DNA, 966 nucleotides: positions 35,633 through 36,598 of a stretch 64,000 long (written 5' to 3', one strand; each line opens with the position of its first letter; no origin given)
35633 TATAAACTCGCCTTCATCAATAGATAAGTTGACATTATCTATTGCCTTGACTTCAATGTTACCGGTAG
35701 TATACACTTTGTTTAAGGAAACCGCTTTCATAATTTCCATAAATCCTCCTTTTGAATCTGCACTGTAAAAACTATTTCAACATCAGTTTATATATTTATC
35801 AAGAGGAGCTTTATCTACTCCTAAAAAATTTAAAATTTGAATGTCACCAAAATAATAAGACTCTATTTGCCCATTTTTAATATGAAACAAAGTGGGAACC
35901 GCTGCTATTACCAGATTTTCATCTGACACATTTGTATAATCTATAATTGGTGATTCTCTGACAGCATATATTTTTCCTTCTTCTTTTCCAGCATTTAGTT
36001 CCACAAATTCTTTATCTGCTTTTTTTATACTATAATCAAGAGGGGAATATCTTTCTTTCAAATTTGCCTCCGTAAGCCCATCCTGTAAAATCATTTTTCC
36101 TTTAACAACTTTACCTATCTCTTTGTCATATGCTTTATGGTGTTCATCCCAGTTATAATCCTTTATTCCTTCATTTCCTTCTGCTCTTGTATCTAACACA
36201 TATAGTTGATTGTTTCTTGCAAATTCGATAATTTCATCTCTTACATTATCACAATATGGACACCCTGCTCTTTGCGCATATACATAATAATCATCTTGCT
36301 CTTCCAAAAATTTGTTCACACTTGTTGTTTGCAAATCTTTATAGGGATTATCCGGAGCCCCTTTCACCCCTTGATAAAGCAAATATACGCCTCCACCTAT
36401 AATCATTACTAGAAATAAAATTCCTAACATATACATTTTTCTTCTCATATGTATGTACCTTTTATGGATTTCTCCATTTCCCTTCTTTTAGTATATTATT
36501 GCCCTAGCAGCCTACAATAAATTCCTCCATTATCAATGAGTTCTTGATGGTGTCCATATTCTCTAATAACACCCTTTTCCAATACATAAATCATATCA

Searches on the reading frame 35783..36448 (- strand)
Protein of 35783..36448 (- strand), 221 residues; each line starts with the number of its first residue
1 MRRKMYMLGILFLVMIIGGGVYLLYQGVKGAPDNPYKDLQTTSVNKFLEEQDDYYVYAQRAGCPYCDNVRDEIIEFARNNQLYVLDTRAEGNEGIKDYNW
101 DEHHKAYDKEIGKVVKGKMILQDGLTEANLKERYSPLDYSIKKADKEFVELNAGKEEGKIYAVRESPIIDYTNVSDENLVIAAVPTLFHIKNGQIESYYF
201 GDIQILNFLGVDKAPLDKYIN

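Call 3: search_protein_families(library=pfam, proteins=[window:35783-36448:-], max_evalue=0.01)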
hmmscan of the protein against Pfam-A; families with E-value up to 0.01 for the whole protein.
window:35783-36448:- (221 aa): 0 families

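Call 4: search_protein_families(library=ncbifam, proteins=[window:35783-36448:-], max_evalue=0.1)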
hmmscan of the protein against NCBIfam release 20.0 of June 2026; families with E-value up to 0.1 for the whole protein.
window:35783-36448:- (221 aa): 1 family
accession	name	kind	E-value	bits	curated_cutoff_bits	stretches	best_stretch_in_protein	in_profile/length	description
TIGR01295.2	PedC_BrcD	equivalog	0.0097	15.8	120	0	40-85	44-91/152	PedC/BrcD family bacteriocin maturation disulfide isomerase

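Call 15: find_homologous_proteins(query=window:35783-36448:-, max_evalue=0.001)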
Query window:35783-36448:- (221 aa): 15 proteins with E <= 0.001 among 153 candidates.
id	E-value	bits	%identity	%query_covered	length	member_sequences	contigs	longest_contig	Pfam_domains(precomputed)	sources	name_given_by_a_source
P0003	2.1e-144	497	100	100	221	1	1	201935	-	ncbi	ncbi:MAG: hypothetical protein QM793_12515 [Muricomes sp.]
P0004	1.6e-103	363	70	100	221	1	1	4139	-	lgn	-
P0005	6.5e-99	348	70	100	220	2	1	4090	-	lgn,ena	-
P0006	1.7e-98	347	70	100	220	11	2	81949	-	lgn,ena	-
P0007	4.5e-96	339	64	100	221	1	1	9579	-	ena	-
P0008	3.1e-95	336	67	100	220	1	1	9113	-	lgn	-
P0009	9.0e-94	331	64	100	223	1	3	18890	-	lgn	-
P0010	1.3e-84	301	59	100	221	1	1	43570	-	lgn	-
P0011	2.6e-81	291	58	100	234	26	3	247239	-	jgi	jgi:thiol-disulfide isomerase/thioredoxin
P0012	1.1e-80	289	60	90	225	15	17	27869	-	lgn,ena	-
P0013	1.8e-78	281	55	100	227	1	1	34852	-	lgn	-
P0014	5.5e-76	273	56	100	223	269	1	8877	-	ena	-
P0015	5.3e-65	237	53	100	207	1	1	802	-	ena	-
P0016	2.2e-61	226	51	100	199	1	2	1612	-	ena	-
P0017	9.2e-56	207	55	79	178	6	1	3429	-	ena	-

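Call 16: find_encoding_contigs(protein=P0006, flank=8000, max_places=2)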
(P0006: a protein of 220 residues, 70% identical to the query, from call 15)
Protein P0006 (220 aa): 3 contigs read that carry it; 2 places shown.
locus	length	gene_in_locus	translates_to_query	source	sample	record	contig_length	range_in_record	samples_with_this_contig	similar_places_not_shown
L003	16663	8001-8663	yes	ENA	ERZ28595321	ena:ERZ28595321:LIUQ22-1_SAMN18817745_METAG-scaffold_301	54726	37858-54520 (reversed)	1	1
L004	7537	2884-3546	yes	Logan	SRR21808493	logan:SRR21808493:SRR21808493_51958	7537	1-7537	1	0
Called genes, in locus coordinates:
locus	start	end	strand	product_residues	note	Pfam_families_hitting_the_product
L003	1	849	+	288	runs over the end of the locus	PF16289:PIN_12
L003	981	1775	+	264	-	PF12784:PDDEXK_2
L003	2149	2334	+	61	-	PF14191:YodL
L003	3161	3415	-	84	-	-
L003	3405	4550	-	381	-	PF05569:Peptidase_M56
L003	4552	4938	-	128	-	PF03965:Penicillinase_R (weak)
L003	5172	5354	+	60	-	-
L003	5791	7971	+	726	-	PF03412:Peptidase_C39, PF00664:ABC_membrane, PF00005:ABC_tran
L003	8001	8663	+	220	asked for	-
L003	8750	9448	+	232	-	PF00005:ABC_tran, PF13304:AAA_21 (faint), PF02463:SMC_N (weak)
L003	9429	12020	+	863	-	PF02687:FtsX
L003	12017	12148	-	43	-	-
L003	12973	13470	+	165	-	PF14478:DUF4430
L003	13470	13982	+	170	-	-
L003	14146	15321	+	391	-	PF00465:Fe-ADH, PF13685:Fe-ADH_2, PF25137:ADH_Fe_C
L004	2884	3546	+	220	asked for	-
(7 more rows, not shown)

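Call 17: find_encoding_contigs(protein=P0011, flank=8000, max_places=2)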
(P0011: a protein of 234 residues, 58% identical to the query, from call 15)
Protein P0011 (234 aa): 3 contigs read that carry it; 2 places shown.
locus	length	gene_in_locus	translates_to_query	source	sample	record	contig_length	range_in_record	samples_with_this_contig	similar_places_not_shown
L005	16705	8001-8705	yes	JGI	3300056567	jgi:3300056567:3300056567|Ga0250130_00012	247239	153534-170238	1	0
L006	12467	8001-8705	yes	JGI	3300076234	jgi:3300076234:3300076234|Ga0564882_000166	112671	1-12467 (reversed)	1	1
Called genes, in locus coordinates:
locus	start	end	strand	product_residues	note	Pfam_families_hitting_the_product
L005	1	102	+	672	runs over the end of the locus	-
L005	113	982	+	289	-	PF00005:ABC_tran, PF13304:AAA_21 (faint)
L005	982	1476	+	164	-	-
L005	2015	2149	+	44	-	PF13817:DDE_Tnp_IS66_C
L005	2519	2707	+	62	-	-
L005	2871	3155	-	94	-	-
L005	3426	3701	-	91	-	-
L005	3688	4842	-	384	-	PF05569:Peptidase_M56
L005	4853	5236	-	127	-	PF03965:Penicillinase_R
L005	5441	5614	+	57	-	-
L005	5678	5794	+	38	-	-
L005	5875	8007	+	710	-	PF03412:Peptidase_C39, PF00664:ABC_membrane, PF02463:SMC_N (faint), PF00005:ABC_tran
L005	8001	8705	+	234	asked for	-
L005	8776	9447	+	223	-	PF00005:ABC_tran, PF02463:SMC_N (weak)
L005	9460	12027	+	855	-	PF02687:FtsX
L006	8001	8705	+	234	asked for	-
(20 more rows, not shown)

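Call 18: find_encoding_contigs(protein=P0010, flank=8000, max_places=2)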
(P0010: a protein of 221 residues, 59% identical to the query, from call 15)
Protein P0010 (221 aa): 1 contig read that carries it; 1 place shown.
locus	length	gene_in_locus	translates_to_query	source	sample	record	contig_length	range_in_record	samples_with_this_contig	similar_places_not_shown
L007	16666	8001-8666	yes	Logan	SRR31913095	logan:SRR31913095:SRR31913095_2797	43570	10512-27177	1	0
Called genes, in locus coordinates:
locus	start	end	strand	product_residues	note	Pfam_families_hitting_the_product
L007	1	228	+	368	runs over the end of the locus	-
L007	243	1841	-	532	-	PF00072:Response_reg, PF00165:HTH_AraC, PF12833:HTH_18, PF00165:HTH_AraC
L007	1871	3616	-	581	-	PF02743:dCache_1, PF00672:HAMP, PF06580:His_kinase, PF02518:HATPase_c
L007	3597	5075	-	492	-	PF01547:SBP_bac_1, PF13416:SBP_bac_8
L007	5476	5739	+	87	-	-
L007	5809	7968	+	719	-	PF03412:Peptidase_C39, PF00664:ABC_membrane, PF00005:ABC_tran, PF02463:SMC_N (weak)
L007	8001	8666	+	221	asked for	-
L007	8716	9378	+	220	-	PF02463:SMC_N (weak), PF00005:ABC_tran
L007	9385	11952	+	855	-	PF02687:FtsX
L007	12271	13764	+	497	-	PF00005:ABC_tran, PF13304:AAA_21 (faint), PF00005:ABC_tran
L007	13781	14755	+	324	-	PF02653:BPD_transp_2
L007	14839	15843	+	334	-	PF13407:Peripla_BP_4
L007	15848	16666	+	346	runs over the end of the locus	PF08240:ADH_N, PF16912:Glu_dehyd_C, PF00107:ADH_zinc_N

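Call 19: find_encoding_contigs(protein=P0013, flank=8000, max_places=2)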
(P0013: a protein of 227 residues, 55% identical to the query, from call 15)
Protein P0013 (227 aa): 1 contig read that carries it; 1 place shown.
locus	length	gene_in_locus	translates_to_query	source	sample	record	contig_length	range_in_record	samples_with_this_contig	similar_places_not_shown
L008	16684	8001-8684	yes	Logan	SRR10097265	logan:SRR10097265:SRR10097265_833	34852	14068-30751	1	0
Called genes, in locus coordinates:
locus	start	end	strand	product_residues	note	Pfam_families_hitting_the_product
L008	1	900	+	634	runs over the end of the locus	PF05569:Peptidase_M56, PF25390:WD40_RLD, PF13540:RCC1_2 (faint)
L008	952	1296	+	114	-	PF03965:Penicillinase_R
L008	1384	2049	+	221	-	PF02463:SMC_N, PF00005:ABC_tran, PF13304:AAA_21 (faint)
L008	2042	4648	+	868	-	PF02687:FtsX (weak)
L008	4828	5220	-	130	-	PF03965:Penicillinase_R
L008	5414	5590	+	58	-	-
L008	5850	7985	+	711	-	PF03412:Peptidase_C39, PF00664:ABC_membrane, PF00005:ABC_tran, PF02463:SMC_N (faint)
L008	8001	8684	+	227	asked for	-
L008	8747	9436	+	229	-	PF00005:ABC_tran, PF02463:SMC_N (faint)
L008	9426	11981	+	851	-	PF02687:FtsX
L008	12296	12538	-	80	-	-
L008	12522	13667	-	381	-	PF05569:Peptidase_M56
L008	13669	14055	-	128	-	PF03965:Penicillinase_R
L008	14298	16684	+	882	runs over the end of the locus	PF01624:MutS_I, PF05188:MutS_II, PF05192:MutS_III, PF05190:MutS_IV, PF00488:MutS_V, PF27441:MutS_C (weak)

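Call 22: find_encoding_contigs(protein=P0012, flank=6000, max_places=3)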
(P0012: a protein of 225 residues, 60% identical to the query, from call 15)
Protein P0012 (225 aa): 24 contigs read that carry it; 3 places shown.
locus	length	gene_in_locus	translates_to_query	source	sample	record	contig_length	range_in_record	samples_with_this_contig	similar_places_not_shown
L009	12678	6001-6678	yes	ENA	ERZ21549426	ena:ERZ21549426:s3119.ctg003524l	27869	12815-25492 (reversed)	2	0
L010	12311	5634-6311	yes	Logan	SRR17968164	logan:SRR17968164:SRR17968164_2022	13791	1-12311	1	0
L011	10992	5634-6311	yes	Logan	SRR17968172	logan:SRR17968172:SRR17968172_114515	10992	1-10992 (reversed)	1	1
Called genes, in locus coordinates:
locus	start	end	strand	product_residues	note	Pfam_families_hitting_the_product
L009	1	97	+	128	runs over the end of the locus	-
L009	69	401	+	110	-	-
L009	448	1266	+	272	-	PF03432:Relaxase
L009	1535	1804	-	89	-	-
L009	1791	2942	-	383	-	PF05569:Peptidase_M56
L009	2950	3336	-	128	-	PF03965:Penicillinase_R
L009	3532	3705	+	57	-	-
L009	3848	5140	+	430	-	PF03412:Peptidase_C39, PF13529:Peptidase_C39_2 (faint), PF00664:ABC_membrane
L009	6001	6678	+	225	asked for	-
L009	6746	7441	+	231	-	PF02463:SMC_N (weak), PF00005:ABC_tran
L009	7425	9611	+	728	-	PF02687:FtsX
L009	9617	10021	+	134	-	PF02687:FtsX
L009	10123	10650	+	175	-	PF00106:adh_short, PF08659:KR, PF13561:adh_short_C2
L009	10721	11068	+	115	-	PF01527:HTH_Tnp_1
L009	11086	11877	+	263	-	PF13276:HTH_21, PF00665:rve, PF13610:DDE_Tnp_IS240 (weak), PF13683:rve_3, PF13333:rve_2 (weak)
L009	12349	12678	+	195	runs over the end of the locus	PF18050:Cyclophil_like2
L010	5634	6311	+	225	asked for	-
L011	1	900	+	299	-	?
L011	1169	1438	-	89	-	-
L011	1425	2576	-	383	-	PF05569:Peptidase_M56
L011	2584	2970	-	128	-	PF03965:Penicillinase_R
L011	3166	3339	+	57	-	-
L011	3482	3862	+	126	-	PF03412:Peptidase_C39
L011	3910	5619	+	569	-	PF00664:ABC_membrane, PF00005:ABC_tran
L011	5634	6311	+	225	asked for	-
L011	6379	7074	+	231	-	PF02463:SMC_N (weak), PF00005:ABC_tran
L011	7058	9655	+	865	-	PF02687:FtsX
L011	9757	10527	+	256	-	PF00106:adh_short, PF08659:KR, PF13561:adh_short_C2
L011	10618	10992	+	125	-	?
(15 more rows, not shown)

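Call 23: find_encoding_contigs(protein=P0007, flank=6000, max_places=2)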
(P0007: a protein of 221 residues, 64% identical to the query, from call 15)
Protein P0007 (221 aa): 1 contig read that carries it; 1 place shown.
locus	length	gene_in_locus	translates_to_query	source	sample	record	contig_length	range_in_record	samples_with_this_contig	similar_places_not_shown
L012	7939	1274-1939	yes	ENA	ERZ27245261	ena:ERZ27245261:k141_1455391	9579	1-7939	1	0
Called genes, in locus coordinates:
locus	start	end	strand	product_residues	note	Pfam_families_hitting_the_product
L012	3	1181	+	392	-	?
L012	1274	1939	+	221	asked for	-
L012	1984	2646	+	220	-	PF02463:SMC_N (weak), PF00005:ABC_tran, PF13304:AAA_21 (faint)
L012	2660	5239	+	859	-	PF02687:FtsX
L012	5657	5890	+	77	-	PF13443:HTH_26 (weak), PF01381:HTH_3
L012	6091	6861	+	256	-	PF00072:Response_reg, PF04397:LytTR (weak)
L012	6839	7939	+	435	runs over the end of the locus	PF14501:HATPase_c_5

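Call 24: find_encoding_contigs(protein=P0014, flank=6000, max_places=2)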
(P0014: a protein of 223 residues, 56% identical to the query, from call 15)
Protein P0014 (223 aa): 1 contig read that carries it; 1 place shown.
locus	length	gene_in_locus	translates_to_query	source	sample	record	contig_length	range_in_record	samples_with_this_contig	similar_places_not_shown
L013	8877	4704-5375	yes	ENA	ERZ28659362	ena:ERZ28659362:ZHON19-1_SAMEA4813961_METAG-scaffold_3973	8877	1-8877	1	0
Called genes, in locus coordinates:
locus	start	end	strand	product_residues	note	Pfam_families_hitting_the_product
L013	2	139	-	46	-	?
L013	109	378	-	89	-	-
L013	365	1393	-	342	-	PF05569:Peptidase_M56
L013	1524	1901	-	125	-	-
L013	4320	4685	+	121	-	PF00005:ABC_tran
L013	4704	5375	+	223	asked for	-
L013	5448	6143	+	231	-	PF02463:SMC_N (faint), PF00005:ABC_tran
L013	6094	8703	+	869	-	PF02687:FtsX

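Call 32: search_solved_structures(query=A2, max_evalue=1, show_alignments=2)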
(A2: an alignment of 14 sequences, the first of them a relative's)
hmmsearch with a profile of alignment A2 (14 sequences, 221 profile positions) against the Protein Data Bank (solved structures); distinct sequences matched with E-value up to 1: 4.
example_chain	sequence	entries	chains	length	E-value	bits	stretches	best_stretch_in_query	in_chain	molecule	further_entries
1x5e_A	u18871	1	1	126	0.084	15.6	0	178-199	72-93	Thioredoxin domain containing protein 1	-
9v1i_la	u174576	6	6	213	0.24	14.1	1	119-180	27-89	60S ribosomal protein L26, putative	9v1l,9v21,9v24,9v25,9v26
1zma_A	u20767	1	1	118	0.24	14.1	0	41-79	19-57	bacterocin transport accessory protein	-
2l6c_A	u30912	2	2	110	0.4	13.3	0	181-201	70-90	Thioredoxin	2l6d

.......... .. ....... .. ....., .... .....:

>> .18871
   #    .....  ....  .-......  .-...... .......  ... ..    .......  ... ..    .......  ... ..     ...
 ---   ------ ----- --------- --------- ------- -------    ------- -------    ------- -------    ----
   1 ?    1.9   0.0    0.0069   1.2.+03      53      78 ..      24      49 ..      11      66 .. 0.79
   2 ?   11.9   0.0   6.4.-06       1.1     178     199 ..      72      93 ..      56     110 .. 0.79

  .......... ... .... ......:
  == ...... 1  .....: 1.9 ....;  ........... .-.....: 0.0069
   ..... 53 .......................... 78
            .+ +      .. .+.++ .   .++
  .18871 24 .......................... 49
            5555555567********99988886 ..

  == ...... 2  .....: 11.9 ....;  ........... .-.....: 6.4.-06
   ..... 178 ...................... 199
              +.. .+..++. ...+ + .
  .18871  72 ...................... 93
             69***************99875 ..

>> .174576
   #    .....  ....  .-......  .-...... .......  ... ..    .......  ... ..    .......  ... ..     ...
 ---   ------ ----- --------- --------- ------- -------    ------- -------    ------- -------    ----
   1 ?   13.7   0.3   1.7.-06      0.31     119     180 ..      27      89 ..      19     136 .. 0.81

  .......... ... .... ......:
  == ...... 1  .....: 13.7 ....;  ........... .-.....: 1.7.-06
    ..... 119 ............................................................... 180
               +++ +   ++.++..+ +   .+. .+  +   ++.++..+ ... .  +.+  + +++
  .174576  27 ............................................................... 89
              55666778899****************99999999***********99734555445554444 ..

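Call 33: find_related_loci(query=A2, collection=genome_contigs, flank=6000)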
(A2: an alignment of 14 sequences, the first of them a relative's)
Query A2 (221 aa) in genome_contigs; peptide patterns used: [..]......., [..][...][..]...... (x = any residue, [..] = any of these).
16 stretches matched a pattern; 1 encode a relative of the query (tblastn E <= 1e-3); 1 distinct loci.
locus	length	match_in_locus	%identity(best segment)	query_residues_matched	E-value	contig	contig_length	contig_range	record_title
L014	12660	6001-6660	70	1-221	1e-106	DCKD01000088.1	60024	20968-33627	MAG TPA_asm: Lachnospiraceae bacterium UBA1683 UBA1683_contig_1687, whole genome shotgun sequence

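Call 48: predict_structure(alignment_id=A2)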
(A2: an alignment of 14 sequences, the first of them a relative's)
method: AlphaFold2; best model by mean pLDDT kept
length: 221 residues; sequences in the alignment: 14
mean_pLDDT: 81.0   pTM: 0.69
mean pLDDT of the five models: 81.0, 70.2, 66.8, 49.9, 49.5
residues with pLDDT >= 90: 60; 70-90: 127; 50-70: 25; < 50: 9
segments of 3 or more residues with pLDDT < 50: 28-30, 218-221
pLDDT, mean of each block of 10 residues (from residue 1): 66 76 58 68 76 84 66 90 81 80 91 92 91 86 90 91 88 83 85 89 88 65 37
secondary structure, 60 per line:
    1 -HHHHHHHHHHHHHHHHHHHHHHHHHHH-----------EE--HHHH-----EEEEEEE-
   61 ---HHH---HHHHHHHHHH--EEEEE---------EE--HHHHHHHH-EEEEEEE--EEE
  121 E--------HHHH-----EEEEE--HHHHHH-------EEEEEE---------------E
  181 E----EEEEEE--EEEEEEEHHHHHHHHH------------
elements in order: H2-28 H44-47 E53-59 H70-79 E82-86 H100-107 E109-115 E118-121 H130-133 E139-143 H146-151 E159-164 E186-191 E194-200 H201-209

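Call 53: fold_search(model_id=the predicted structure, library=pdb)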
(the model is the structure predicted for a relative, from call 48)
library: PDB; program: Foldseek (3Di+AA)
matches with E <= 10: 708; with E <= 0.001: 0
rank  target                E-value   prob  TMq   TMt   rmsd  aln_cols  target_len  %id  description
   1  3vfi                  2.0e-02  0.98  0.30  0.59   9.2       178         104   10  Crystal Structure of a Metagenomic Thioredoxin (released 2013-01-23)
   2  3gnj_D                2.5e-02  0.97  0.30  0.56   8.9       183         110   14  The crystal structure of a thioredoxin-related protein from Desulfitobacterium hafniense DCB (released 2009-05-12)
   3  1wjk_MODEL_1_A        2.6e-02  0.57  0.17  0.34  14.7        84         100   17  Solution structure of hypothetical protein C330018D20Rik from Mus musculus (released 2004-11-29)
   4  4x43_C                3.6e-02  0.95  0.30  0.54   8.9       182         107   12  Structure of proline-free E. coli Thioredoxin (released 2015-06-24)
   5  1zma                  3.9e-02  0.94  0.32  0.55   8.2       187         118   14  Crystal Structure of the Bacterocin Transport Accessory Protein from Streptococcus pneumoniae (released 2005-06-21)
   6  4x43_B                4.1e-02  0.93  0.30  0.55   8.8       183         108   12  Structure of proline-free E. coli Thioredoxin (released 2015-06-24)
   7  6slo_C                4.1e-02  0.16  0.19  0.20  15.9       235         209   12  Crystal structure of PUF60 UHM domain in complex with 7,8 dimethoxyperphenazine (released 2020-09-09)
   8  6i1c_A                4.4e-02  0.91  0.30  0.56   9.8       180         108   11  Crystal structure of Chlamydomonas reinhardtii thioredoxin f2 (released 2018-12-05)
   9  6gd1_B                5.0e-02  0.30  0.21  0.24  14.8       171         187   14  Structure of HuR RRM3 (released 2018-10-31)
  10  1uvz_D                5.3e-02  0.75  0.26  0.47  10.7       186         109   12  structure of human thioredoxin 2 (released 2005-06-16)
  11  8glv_DC               6.0e-02  0.60  0.26  0.39  11.3       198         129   12  96-nm repeat unit of doublet microtubules from Chlamydomonas reinhardtii flagella (released 2023-05-31)
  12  6esx_B                6.4e-02  0.92  0.30  0.56   9.2       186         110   10  Caulobacter crescentus Trx1 (released 2018-01-31)
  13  3dyr_A                6.4e-02  0.92  0.31  0.55   7.7       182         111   13  Crystal structure of E. coli thioredoxin mutant I76T in its oxidized form (released 2009-01-27)
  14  3dyr_B                6.4e-02  0.89  0.30  0.54   8.2       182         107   13  Crystal structure of E. coli thioredoxin mutant I76T in its oxidized form (released 2009-01-27)
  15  8xyw                  6.9e-02  0.95  0.31  0.61   9.7       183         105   11  De novo designed protein Trx-3 (released 2024-10-02)
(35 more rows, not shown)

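Call 60: find_related_loci(query=A2, collection=metagenome_contigs, flank=5000)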
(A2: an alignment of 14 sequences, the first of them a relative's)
Query A2 (221 aa) in metagenome_contigs; peptide patterns used: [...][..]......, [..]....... (x = any residue, [..] = any of these).
80 stretches matched a pattern; 23 encode a relative of the query (tblastn E <= 1e-3); 23 distinct loci.
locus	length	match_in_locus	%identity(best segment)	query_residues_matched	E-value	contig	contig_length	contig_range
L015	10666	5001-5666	57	1-221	3e-80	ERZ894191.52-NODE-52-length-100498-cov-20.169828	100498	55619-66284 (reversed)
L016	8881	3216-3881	57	1-221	2e-80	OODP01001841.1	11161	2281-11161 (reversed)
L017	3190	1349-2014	57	1-221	5e-81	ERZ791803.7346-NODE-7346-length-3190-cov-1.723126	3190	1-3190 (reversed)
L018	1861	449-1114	57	1-221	8e-84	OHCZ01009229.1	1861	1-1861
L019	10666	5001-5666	57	1-221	3e-80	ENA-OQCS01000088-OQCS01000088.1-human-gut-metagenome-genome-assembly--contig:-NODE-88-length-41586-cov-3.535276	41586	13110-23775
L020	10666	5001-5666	57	1-221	2e-80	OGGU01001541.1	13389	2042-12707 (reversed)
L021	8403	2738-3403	57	1-221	2e-80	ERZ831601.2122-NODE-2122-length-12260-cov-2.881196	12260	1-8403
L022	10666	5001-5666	56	1-221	9e-79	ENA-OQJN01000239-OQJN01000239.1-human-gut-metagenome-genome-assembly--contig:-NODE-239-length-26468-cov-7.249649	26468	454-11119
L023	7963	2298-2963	56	1-221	9e-79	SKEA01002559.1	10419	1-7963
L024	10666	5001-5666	56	1-221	9e-79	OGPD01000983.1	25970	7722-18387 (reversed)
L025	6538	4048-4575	61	46-221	4e-71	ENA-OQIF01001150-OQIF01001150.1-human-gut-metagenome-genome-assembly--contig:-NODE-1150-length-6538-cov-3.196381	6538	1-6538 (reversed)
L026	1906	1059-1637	52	1-192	3e-61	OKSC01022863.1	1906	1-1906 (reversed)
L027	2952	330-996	64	1-221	4e-65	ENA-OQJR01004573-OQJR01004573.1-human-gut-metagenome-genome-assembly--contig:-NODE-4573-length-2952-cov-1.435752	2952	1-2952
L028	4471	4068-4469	62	46-179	9e-54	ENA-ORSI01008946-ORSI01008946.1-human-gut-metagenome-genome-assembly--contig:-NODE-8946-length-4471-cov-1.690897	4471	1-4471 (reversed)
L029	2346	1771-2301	51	34-211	1e-53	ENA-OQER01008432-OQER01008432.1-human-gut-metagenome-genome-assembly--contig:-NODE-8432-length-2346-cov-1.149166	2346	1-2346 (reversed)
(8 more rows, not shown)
